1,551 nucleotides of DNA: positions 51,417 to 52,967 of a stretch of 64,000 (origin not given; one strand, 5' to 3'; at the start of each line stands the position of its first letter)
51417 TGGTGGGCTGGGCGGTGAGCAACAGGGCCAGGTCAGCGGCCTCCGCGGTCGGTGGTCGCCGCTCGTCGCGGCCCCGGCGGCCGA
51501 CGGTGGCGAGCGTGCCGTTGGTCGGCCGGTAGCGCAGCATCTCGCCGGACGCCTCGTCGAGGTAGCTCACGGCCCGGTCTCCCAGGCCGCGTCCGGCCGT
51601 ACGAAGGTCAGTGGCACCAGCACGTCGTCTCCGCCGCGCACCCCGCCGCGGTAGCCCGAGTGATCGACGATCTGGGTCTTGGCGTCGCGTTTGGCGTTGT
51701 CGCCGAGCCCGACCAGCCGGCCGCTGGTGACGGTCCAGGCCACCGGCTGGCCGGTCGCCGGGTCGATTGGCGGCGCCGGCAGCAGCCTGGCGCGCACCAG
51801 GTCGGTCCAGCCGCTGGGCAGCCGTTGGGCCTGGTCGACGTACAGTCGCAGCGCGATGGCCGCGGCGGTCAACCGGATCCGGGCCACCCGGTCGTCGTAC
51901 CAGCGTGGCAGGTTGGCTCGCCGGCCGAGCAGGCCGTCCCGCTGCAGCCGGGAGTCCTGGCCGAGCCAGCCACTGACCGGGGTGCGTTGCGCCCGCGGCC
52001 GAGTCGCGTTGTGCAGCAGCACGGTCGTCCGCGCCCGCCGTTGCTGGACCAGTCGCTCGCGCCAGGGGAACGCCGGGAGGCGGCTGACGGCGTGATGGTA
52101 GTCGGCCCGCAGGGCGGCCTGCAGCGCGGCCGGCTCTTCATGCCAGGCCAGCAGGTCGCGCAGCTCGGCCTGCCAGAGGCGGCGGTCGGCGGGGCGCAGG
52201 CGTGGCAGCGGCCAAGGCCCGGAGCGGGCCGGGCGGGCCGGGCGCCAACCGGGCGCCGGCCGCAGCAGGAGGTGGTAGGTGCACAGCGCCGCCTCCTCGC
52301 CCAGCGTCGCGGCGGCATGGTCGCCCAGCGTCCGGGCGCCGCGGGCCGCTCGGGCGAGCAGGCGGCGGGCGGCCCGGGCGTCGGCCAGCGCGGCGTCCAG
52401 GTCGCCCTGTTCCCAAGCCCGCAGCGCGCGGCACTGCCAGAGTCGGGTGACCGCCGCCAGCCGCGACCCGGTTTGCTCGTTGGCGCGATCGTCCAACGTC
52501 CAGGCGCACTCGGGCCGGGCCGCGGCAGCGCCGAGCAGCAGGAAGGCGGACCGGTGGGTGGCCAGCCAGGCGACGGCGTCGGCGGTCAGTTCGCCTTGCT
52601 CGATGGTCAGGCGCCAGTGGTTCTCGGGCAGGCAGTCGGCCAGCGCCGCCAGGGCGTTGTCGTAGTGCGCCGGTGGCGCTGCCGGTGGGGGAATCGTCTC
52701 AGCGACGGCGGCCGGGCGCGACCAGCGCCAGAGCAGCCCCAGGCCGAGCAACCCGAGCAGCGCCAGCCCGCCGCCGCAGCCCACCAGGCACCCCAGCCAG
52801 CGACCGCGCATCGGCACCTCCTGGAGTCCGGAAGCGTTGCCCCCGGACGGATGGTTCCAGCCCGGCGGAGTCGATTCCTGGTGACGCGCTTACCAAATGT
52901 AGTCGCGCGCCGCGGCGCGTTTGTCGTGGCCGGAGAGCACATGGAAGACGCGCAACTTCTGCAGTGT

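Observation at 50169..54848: Three-gene operon: TraB/Tiki-like large protein followed by two tandem paralogous membrane proteins with pseudopilin-like C-terminal domains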

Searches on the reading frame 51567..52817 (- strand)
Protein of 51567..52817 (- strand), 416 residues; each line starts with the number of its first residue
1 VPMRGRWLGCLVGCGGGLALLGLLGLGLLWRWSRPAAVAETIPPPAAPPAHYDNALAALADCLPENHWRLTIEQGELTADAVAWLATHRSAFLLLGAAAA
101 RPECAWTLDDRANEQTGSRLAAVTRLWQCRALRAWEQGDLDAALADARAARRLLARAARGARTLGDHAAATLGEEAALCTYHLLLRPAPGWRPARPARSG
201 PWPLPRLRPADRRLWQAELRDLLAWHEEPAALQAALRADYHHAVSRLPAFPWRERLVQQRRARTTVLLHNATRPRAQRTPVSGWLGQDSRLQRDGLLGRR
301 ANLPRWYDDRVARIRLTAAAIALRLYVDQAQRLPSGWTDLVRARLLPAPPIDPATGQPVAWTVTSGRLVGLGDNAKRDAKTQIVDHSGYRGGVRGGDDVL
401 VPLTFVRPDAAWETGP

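Call 3: search_protein_families(library=pfam, proteins=[window:51567-52817:-], max_evalue=1)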
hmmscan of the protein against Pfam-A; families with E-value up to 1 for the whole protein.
window:51567-52817:- (416 aa): 0 families

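Call 4: search_protein_families(library=ncbifam, proteins=[window:51567-52817:-], max_evalue=1)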
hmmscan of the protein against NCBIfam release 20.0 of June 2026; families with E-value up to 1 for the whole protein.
window:51567-52817:- (416 aa): 0 families

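Call 6: find_homologous_proteins(query=window:51567-52817:-)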
Query window:51567-52817:- (416 aa): 1 proteins with E <= 0.001 among 8000 candidates.
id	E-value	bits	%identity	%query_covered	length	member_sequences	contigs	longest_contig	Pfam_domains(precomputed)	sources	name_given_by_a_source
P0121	5.1e-272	921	100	100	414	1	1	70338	-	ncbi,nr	ncbi:MAG: hypothetical protein IT204_13060 [Fimbriimonadaceae bacterium]|nr:hypothetical protein [Fi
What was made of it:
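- Tried and rejected: The word-indexed homolog search with B found only itself (call 6).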

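Call 29: search_protein_representatives(alignment_id=A1)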
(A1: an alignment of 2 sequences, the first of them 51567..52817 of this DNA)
Query: 2 sequences, 441 profile positions. Proteins with E-value up to 0.001 (for the whole library): 5179; up to 1e-10: 195; up to 1e-30: 3. The best 150 are listed.
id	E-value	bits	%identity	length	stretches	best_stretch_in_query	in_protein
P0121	1.1e-221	752.9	-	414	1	7-441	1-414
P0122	1.4e-214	729.5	-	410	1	1-436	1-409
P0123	1.3e-39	152.9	-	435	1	6-427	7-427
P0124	4.0e-30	121.6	-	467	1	23-438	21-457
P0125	1.8e-29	119.4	-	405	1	21-403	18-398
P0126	2.6e-29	118.9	-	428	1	90-415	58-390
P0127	1.1e-28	116.8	-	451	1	95-437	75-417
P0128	1.6e-28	116.3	-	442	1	87-403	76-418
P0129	3.9e-27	111.7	-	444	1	9-435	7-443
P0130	1.1e-26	110.3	-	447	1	91-413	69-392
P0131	1.0e-22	97.1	-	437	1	91-413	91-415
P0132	1.4e-22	96.7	-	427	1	22-395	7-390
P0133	3.9e-22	95.2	-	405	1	36-400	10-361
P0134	2.4e-20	89.3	-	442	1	21-433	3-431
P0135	2.1e-19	86.2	-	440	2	334-421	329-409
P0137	3.5e-18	82.2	-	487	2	334-401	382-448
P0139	3.1e-17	79.1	-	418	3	329-435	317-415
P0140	4.8e-17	78.4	-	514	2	332-433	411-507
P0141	7.7e-17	77.8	-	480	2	322-403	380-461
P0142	1.2e-16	77.1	-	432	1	12-404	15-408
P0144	5.9e-16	74.9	-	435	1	46-405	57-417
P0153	3.4e-15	72.3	-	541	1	75-408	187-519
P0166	4.3e-14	68.7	-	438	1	21-405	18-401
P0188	2.8e-13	66.0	-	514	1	67-428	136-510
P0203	1.1e-12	64.1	-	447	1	20-404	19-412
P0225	4.4e-12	62.1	-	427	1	55-411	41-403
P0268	2.8e-11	59.5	-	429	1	5-411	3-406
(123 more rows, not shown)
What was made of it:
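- It has 5179 clusters at E<=1e-3, with matches that cover the full length (call 29).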

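Call 31: search_protein_families(library=pfam, alignment_id=A3, max_evalue=0.1)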
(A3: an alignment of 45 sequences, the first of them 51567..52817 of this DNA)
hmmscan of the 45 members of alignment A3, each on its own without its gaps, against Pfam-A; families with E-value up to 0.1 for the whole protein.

A. member 1, window:51567-52817:- (416 aa): 0 families

B. families by the number of members that match (of 45 scanned): 5 families
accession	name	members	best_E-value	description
PF08334.16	T2SSG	9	3.2e-07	Type II secretion system (T2SS), protein G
PF11239.13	DUF3040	1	0.0025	Protein of unknown function (DUF3040)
PF25515.1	Arm_PDR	1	0.029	Plastid division regulator ARM repeat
PF24822.1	DUF7712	1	0.075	Family of unknown function (DUF7712)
PF03865.19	ShlB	1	0.1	Haemolysin secretion/activation protein ShlB/FhaC/HecB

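Call 32: search_solved_structures(query=A3, max_evalue=1, show_alignments=3)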
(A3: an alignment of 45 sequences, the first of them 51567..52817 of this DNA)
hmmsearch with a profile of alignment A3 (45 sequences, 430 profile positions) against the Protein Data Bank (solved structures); distinct sequences matched with E-value up to 1: 6.
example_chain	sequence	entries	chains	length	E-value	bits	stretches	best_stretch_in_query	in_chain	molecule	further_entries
2kep_A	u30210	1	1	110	0.073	15.6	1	344-405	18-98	General secretion pathway protein G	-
1z23_A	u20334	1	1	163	0.075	15.6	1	66-182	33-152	CRK-associated substrate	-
5wda_A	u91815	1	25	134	0.16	14.4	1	317-369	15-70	General secretion pathway protein G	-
8usn_K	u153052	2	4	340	0.39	13.2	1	320-361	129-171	Polymerase cofactor VP35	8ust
7yer_B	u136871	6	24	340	0.41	13.1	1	321-361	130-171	Polymerase cofactor VP35 | VP35 of EBOV L-VP35 complex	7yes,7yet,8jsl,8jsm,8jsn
9ip3_B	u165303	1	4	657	0.84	12.1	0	321-361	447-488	Maltose/maltodextrin-binding periplasmic protein,Polymerase cofactor VP35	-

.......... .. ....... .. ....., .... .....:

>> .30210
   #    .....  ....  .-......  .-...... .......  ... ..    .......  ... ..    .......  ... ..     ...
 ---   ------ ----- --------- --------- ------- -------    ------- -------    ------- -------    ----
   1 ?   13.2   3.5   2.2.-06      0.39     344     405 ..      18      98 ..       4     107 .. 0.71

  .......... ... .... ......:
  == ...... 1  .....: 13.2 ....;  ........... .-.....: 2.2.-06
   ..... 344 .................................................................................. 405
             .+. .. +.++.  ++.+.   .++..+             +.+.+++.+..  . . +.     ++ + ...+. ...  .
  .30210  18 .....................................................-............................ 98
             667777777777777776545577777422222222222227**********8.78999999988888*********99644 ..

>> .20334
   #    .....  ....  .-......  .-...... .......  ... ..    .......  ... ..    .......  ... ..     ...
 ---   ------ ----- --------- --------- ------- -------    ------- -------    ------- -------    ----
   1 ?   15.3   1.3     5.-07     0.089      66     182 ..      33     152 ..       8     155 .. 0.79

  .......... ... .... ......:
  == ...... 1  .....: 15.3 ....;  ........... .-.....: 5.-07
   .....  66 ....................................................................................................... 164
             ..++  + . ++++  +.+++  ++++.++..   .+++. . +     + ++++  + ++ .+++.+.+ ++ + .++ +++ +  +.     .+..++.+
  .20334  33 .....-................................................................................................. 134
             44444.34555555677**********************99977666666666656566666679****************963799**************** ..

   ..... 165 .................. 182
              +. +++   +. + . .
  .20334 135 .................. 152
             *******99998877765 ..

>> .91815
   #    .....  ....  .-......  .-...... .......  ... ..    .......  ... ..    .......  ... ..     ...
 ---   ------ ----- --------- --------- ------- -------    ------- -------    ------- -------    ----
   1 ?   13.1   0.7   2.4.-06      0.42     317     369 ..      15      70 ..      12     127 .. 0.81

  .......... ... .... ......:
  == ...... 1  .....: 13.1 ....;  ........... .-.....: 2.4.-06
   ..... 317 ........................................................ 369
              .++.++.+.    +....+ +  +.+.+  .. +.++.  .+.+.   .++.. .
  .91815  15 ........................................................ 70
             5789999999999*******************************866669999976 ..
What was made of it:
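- Tried and rejected: The whole-length B/C profile against PDB gave GspG only at E 0.07-0.16 (call 32).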

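Call 34: find_homologous_proteins(query=A3, max_evalue=0.00001)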
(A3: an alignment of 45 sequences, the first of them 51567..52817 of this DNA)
Query A3 (45 sequences) (416 aa, profile of the alignment): 5 proteins with E <= 0.00001 among 8000 candidates.
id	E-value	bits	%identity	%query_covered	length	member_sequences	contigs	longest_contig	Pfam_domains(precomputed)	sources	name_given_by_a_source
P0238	1.9e-97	345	28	17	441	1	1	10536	-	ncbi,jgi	jgi:hypothetical protein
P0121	1.7e-67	247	100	100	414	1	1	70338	-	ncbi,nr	ncbi:MAG: hypothetical protein IT204_13060 [Fimbriimonadaceae bacterium]|nr:hypothetical protein [Fi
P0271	2.0e-29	121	28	43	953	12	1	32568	-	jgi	jgi:hypothetical protein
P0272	3.6e-14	71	39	14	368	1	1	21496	-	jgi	jgi:hypothetical protein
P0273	3.1e-12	65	50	6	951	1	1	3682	-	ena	-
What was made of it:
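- Tried and rejected: The search with profile A3 returned only five proteins (call 34).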

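Call 35: list_cluster_members(proteins=[P0123, P0124, P0125, P0126, P0127, P0128, P0129, P0130, P0131, P0132])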
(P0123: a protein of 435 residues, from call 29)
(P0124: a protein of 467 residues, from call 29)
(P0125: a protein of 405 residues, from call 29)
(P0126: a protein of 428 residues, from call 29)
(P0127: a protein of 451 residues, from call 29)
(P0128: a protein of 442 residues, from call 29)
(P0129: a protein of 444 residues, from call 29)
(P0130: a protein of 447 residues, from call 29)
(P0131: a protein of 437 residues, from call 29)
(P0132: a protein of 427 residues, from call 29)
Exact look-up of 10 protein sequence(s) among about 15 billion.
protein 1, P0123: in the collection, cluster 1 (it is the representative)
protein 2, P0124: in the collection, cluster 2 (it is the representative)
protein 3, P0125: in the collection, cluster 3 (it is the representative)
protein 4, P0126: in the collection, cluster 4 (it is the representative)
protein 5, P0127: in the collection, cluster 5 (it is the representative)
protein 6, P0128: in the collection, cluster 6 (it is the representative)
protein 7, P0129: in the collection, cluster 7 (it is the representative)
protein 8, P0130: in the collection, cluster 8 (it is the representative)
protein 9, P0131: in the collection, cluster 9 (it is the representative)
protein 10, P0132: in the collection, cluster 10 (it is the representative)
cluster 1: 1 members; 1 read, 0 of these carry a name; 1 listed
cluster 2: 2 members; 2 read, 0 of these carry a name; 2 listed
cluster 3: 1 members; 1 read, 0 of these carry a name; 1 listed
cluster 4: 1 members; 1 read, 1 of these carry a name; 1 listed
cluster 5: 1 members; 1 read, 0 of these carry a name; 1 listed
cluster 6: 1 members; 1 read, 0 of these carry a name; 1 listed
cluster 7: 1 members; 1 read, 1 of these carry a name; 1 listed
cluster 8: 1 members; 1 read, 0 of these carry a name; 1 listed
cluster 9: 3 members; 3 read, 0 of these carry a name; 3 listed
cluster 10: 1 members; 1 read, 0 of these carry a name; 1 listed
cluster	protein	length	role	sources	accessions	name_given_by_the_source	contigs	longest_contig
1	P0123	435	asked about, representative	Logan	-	-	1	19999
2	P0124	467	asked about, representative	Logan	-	-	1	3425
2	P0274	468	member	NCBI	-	-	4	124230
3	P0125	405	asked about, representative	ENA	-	-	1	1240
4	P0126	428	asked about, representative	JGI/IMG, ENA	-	hypothetical protein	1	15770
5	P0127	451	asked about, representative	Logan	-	-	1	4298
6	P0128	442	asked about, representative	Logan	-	-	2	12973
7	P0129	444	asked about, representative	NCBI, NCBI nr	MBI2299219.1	MAG: hypothetical protein HYU66_09820 [Armatimonadetes bacterium] | hypothetical protein [Armatimonadota bacterium]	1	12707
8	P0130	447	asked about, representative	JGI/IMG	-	-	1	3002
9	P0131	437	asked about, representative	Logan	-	-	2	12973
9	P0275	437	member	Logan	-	-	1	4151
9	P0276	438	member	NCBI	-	-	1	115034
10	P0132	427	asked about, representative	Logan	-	-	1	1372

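Call 36: find_encoding_contigs(protein=P0123, flank=8000, max_places=2)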
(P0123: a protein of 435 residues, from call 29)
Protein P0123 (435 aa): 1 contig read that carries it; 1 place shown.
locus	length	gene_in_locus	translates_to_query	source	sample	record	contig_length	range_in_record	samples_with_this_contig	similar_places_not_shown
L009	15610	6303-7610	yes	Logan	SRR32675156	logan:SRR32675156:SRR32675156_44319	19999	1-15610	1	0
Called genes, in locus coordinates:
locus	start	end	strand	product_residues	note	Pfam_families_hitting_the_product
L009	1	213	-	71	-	?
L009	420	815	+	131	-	PF00072:Response_reg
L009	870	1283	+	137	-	PF00072:Response_reg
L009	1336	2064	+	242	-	PF01520:Amidase_3, PF07833:Cu_amine_oxidN1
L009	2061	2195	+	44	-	-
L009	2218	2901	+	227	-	PF00072:Response_reg, PF21695:GlnR_1st, PF00486:Trans_reg_C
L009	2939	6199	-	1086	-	-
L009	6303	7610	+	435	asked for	-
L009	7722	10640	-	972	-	-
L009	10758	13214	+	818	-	-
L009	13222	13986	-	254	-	PF00106:adh_short, PF13561:adh_short_C2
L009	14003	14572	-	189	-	PF08909:DUF1854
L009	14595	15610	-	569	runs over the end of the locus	PF13231:PMT_2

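Call 37: find_encoding_contigs(protein=P0128, flank=8000, max_places=2)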
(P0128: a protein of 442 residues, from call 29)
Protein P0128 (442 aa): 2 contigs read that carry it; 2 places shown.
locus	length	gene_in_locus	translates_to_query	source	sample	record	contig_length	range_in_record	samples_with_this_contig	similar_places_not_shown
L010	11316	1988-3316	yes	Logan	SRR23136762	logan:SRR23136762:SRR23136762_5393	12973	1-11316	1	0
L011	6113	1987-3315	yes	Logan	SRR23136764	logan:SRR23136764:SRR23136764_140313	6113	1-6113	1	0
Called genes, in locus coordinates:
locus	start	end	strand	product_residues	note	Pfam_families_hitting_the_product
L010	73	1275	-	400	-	PF02441:Flavoprotein, PF04127:DFP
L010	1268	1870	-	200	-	PF00625:Guanylate_kin, PF13401:AAA_22 (weak), PF13671:AAA_33 (faint)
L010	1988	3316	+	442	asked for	-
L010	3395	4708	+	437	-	-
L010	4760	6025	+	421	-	-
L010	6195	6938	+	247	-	PF00005:ABC_tran, PF13304:AAA_21 (faint)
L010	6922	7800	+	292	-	PF18075:FtsX_ECD, PF02687:FtsX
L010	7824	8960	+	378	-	PF24568:CC_PcsB, PF01551:Peptidase_M23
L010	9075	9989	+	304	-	PF03734:YkuD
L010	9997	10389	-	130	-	-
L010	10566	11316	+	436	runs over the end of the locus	PF06689:zf-C4_ClpX, PF00248:Aldo_ket_red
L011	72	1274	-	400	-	PF02441:Flavoprotein, PF04127:DFP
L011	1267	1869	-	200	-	PF00625:Guanylate_kin, PF13401:AAA_22 (weak), PF13671:AAA_33 (faint)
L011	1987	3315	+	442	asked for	-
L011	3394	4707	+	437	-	-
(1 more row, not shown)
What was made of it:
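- In L010, three tandem B/C-family genes lie directly upstream of ftsE-ftsX-M23-ykuD on the same strand (call 37).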

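Call 38: find_encoding_contigs(protein=P0129, flank=8000, max_places=2)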
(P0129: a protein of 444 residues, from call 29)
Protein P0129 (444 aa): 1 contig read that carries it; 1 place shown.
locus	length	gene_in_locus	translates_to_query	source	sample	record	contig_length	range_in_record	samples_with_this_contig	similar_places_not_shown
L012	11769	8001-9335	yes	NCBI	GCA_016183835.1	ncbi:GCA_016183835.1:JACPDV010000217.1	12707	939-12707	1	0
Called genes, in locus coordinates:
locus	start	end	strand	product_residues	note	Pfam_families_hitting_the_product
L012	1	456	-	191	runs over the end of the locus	PF00625:Guanylate_kin, PF03193:RsgA_GTPase (faint), PF01926:MMR_HSR1 (weak)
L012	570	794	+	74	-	-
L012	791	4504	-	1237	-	PF00989:PAS, PF08448:PAS_4, PF13188:PAS_8 (weak), PF13426:PAS_9 (weak), PF00512:HisKA, PF02518:HATPase_c, PF00072:Response_reg, PF01627:Hpt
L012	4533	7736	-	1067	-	-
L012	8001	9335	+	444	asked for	-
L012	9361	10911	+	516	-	PF02156:Glyco_hydro_26 (weak)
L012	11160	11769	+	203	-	?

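Call 39: find_encoding_contigs(protein=P0274, flank=8000, max_places=2)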
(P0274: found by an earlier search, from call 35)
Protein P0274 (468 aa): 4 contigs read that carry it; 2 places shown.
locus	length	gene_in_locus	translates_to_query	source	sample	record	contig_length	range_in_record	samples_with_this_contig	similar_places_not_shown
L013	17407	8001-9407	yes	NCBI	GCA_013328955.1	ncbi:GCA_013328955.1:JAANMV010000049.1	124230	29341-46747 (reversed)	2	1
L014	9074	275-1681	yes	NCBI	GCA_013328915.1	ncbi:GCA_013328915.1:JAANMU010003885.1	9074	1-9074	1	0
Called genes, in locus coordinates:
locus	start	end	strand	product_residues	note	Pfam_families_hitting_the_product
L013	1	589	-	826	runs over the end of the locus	-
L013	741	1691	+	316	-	PF00389:2-Hacid_dh (weak), PF02826:2-Hacid_dh_C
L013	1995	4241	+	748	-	PF07221:GlcNAc_2-epim (faint)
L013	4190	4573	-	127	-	PF01909:NTP_transf_2, PF18765:Polbeta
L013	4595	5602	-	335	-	PF00180:Iso_dh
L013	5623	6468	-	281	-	PF00248:Aldo_ket_red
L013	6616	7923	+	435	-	-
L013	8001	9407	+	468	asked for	-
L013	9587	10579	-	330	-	PF04055:Radical_SAM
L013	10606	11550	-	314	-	PF02401:LYTB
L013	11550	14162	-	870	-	PF19864:Radical_SAM_N2, PF04055:Radical_SAM, PF10105:DUF2344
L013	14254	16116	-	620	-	PF00656:Peptidase_C14, PF14326:DUF4384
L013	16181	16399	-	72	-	PF09723:Zn_ribbon_8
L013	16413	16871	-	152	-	PF11387:DUF2795, PF04972:BON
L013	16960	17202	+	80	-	PF20002:fvmX3-analog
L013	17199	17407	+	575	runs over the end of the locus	-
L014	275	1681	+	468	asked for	-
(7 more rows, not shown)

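Call 41: predict_structure(alignment_id=A3)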
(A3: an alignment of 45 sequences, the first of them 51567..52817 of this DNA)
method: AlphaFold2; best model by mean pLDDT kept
length: 416 residues; sequences in the alignment: 45
mean_pLDDT: 86.1   pTM: 0.86
mean pLDDT of the five models: 86.1, 84.5, 83.9, 83.7, 83.6
residues with pLDDT >= 90: 266; 70-90: 84; 50-70: 50; < 50: 16
segments of 3 or more residues with pLDDT < 50: 387-392, 414-416
pLDDT, mean of each block of 10 residues (from residue 1): 59 84 94 84 94 93 88 91 95 95 87 74 94 96 97 96 92 94 89 70 90 98 94 95 92 90 93 90 57 51 82 96 97 95 98 93 89 80 52 67 84 46
secondary structure, 60 per line:
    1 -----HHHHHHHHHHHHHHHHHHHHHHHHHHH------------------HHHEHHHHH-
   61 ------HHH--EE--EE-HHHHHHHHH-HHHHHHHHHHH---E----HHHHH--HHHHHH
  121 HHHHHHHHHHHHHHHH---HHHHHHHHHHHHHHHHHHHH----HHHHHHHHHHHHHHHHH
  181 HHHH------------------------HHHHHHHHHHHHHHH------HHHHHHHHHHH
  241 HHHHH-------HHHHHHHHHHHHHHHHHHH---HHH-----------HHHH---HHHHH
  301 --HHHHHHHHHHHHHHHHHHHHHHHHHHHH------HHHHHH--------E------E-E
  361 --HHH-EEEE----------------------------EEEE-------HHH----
elements in order: H6-32 H55-59 H79-87 H89-99 H108-112 H115-136 H140-159 H164-184 H209-223 H230-245 H253-271 H289-292 H296-300 H303-330 H337-342 E367-370 E399-402
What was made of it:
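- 52731..52787 (-): N-terminal hydrophobic anchor of B (aa 11-29). The AF2 model has a helix at residues 6-32 (call 41).
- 51588..51911 (-): GspG-like C-terminal domain of B (about aa 303-410). A long helix at 303-330 is followed by short strands (call 41).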
